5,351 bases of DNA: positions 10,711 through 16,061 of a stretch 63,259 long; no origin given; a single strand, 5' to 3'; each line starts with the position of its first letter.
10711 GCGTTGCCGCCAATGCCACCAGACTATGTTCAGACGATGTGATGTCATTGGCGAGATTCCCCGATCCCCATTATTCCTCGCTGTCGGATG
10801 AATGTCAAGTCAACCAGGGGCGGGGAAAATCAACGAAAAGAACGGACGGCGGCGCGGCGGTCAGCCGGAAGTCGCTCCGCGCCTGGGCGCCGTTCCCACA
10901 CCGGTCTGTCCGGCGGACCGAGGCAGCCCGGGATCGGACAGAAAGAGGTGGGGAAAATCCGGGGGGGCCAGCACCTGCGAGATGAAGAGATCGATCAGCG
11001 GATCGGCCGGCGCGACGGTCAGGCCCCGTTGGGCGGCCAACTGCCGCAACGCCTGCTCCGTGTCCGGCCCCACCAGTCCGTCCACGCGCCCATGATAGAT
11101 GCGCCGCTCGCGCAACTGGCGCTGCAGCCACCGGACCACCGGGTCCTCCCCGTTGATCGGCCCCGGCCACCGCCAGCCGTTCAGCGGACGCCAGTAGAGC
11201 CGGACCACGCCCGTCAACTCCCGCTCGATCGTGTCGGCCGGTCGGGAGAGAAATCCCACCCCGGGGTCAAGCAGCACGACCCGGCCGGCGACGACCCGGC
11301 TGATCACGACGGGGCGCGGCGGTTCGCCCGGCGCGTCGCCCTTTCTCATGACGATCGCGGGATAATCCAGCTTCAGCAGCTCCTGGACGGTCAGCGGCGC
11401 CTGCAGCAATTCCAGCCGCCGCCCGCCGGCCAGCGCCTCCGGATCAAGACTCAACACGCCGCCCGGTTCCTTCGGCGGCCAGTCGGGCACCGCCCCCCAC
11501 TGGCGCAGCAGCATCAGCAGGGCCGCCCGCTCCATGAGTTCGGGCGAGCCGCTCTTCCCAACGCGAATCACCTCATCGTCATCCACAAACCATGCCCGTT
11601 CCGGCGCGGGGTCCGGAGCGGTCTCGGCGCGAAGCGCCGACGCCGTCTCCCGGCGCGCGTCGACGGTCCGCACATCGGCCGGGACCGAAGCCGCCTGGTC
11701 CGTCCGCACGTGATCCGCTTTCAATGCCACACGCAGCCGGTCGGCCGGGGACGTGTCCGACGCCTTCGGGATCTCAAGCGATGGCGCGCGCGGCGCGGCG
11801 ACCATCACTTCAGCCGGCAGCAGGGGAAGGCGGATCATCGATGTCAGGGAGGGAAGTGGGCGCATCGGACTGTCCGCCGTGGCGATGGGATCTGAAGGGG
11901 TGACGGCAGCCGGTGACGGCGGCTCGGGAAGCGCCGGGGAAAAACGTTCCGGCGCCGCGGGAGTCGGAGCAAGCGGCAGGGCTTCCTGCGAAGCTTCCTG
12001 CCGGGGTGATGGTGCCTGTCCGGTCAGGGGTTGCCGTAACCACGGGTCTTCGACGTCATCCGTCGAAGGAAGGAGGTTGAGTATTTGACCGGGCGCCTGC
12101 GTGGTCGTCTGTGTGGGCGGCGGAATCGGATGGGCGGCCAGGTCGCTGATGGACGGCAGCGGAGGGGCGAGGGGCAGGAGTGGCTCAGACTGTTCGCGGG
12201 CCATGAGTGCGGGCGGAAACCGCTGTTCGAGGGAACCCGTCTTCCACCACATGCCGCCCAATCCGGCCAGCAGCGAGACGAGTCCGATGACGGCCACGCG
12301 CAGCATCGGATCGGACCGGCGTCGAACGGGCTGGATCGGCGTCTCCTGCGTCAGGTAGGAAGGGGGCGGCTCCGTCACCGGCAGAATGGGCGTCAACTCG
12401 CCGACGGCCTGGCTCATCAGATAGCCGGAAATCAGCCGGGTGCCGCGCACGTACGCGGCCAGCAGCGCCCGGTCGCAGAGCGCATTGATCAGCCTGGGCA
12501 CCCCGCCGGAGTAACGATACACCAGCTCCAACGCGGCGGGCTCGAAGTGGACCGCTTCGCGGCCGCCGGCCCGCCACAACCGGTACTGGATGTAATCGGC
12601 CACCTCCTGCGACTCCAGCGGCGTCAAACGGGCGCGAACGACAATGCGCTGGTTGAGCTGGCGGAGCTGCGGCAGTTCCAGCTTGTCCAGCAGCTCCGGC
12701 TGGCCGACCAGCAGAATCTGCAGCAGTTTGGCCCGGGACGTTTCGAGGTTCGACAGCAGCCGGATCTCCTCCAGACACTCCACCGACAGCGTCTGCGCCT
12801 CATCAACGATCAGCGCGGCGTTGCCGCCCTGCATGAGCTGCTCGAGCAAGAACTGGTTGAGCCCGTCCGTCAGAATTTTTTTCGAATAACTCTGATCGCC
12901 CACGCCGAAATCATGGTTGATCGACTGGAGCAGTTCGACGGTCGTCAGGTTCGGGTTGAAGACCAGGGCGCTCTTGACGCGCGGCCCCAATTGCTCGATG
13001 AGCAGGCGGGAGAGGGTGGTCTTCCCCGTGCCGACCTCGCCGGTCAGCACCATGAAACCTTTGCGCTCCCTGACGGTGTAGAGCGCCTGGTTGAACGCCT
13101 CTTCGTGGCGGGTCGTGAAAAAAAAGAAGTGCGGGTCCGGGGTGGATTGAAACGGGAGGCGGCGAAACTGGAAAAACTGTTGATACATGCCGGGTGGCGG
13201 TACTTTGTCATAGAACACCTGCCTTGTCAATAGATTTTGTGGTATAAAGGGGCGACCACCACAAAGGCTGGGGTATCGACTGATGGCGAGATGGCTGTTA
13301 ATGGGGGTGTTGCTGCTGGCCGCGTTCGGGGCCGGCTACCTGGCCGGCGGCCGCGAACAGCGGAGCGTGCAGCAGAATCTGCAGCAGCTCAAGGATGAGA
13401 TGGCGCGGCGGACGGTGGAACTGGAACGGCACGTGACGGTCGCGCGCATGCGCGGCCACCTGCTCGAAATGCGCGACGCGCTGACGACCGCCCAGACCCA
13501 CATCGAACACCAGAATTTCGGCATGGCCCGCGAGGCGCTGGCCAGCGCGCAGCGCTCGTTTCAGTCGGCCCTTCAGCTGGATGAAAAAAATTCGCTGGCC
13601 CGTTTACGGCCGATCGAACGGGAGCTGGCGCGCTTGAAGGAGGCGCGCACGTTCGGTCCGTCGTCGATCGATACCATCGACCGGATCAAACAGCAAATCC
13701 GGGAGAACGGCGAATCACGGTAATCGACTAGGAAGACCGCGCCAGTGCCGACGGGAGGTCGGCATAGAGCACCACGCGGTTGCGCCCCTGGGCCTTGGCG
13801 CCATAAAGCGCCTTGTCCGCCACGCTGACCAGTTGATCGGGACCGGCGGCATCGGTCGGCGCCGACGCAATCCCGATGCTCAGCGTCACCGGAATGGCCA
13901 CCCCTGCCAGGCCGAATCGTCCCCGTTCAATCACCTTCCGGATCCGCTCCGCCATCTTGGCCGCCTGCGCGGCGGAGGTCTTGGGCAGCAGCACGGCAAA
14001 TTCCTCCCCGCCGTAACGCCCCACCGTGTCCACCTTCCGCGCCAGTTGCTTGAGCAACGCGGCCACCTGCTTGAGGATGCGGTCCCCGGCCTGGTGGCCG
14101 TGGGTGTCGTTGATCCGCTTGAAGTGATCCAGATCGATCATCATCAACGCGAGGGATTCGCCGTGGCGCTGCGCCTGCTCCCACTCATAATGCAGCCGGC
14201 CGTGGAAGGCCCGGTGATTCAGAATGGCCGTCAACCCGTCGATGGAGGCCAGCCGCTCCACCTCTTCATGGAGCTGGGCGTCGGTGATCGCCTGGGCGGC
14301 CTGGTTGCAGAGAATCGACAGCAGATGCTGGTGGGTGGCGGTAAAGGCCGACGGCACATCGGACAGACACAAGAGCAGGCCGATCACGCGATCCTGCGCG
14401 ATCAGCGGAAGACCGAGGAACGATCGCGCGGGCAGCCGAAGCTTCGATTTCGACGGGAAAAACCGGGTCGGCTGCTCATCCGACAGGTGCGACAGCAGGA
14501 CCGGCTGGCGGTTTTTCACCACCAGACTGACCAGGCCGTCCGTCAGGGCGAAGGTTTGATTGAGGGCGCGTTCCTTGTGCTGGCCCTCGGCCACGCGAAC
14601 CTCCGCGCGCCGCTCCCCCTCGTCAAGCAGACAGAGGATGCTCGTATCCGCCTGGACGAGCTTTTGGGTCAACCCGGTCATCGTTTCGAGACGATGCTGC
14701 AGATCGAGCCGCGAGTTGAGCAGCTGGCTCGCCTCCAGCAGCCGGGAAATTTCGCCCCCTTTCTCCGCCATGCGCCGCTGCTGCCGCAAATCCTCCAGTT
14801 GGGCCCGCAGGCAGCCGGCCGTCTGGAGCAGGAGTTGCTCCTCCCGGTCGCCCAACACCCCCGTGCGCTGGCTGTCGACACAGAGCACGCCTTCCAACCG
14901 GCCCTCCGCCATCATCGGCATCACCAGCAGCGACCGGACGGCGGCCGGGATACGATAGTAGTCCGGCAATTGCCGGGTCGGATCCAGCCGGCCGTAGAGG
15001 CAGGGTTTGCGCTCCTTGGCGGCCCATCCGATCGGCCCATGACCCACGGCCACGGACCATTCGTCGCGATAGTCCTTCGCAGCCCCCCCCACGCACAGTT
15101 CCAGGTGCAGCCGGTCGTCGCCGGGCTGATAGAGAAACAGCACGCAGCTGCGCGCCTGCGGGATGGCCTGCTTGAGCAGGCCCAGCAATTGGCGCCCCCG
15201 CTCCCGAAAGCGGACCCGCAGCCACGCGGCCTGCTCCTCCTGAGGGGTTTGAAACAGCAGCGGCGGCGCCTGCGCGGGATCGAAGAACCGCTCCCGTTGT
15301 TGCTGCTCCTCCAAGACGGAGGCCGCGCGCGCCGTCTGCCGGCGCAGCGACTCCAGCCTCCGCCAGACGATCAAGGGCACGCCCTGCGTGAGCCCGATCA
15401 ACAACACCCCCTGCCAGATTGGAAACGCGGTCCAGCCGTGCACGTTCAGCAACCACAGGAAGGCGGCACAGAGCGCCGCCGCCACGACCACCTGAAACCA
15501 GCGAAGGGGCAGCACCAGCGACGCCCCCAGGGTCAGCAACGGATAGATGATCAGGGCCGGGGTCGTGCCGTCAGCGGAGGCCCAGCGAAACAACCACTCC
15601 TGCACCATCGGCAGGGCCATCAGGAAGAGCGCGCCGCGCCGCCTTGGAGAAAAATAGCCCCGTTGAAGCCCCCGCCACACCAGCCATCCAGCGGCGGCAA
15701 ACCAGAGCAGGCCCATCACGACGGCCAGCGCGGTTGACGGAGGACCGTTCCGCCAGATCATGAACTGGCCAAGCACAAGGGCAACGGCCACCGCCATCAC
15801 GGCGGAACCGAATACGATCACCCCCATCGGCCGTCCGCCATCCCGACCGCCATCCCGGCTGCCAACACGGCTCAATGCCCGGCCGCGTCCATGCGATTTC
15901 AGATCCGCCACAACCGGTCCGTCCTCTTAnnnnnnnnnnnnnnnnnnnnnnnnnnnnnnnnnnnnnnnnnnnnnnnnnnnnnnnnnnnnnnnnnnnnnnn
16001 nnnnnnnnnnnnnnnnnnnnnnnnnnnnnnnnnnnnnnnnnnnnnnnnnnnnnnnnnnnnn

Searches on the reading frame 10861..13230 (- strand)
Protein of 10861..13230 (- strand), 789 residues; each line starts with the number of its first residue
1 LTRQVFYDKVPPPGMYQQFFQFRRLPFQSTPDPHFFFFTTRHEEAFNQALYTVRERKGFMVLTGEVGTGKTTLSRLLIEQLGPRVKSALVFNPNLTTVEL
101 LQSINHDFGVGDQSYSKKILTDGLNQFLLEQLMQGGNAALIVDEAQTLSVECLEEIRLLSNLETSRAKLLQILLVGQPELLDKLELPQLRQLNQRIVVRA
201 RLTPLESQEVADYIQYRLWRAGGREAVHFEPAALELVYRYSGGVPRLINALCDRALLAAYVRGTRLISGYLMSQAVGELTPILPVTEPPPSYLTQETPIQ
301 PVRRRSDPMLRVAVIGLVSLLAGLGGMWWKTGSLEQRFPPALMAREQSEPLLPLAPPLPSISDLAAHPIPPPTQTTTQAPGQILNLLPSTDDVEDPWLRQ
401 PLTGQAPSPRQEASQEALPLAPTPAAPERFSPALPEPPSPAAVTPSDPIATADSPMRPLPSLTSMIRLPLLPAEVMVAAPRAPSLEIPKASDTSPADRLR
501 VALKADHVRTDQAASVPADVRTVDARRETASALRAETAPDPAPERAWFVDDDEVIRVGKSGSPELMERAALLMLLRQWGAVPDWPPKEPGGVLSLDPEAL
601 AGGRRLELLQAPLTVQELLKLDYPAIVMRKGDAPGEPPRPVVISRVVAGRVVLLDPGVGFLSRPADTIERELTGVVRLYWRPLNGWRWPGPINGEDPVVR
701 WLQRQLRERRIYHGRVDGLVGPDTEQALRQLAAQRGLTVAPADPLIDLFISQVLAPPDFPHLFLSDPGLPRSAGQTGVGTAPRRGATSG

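Call 74: search_protein_families(library=pfam, proteins=[window:10861-13230:-], max_evalue=0.000001)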
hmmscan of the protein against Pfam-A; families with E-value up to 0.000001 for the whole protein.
window:10861-13230:- (789 aa): 1 family
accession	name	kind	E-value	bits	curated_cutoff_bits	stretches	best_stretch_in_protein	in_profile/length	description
PF13401.12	AAA_22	-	2.6e-26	92.9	27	1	55-184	3-130/130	AAA domain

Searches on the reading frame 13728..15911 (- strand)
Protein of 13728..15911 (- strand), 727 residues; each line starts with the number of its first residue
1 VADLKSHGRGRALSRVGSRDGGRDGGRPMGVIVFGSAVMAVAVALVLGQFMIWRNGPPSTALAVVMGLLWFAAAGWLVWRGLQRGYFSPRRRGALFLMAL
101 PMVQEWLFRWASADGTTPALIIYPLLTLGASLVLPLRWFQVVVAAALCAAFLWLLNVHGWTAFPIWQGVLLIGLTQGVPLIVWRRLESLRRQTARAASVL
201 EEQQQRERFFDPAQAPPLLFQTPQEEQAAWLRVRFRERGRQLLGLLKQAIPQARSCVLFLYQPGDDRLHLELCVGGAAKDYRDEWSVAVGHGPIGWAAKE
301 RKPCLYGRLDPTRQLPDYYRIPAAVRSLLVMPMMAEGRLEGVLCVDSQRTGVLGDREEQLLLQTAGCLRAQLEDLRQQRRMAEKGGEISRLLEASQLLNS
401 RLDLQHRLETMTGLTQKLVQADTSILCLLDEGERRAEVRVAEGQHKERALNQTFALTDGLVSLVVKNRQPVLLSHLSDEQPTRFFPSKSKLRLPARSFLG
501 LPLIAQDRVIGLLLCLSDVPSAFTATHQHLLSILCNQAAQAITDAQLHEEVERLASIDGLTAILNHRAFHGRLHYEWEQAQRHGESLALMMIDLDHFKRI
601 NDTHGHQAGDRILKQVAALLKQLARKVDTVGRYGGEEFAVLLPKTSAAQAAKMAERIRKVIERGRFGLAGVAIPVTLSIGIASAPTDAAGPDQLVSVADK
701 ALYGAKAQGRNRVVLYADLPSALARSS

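Call 74: search_protein_families(library=pfam, proteins=[window:13728-15911:-], max_evalue=0.000001)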
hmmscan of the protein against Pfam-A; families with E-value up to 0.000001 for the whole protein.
window:13728-15911:- (727 aa): 4 families
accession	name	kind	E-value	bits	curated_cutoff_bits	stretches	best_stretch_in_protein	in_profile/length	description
PF00990.26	GGDEF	-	9.2e-50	169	23.8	1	555-712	1-161/161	Diguanylate cyclase, GGDEF domain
PF13185.12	GAF_2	-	3.6e-27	95.7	28.6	2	408-542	8-135/136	GAF domain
PF01590.32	GAF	-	4.2e-24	86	22.4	2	403-542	1-133/133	GAF domain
PF13492.12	GAF_3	-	1.7e-18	67.7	27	1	403-542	1-127/129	GAF domain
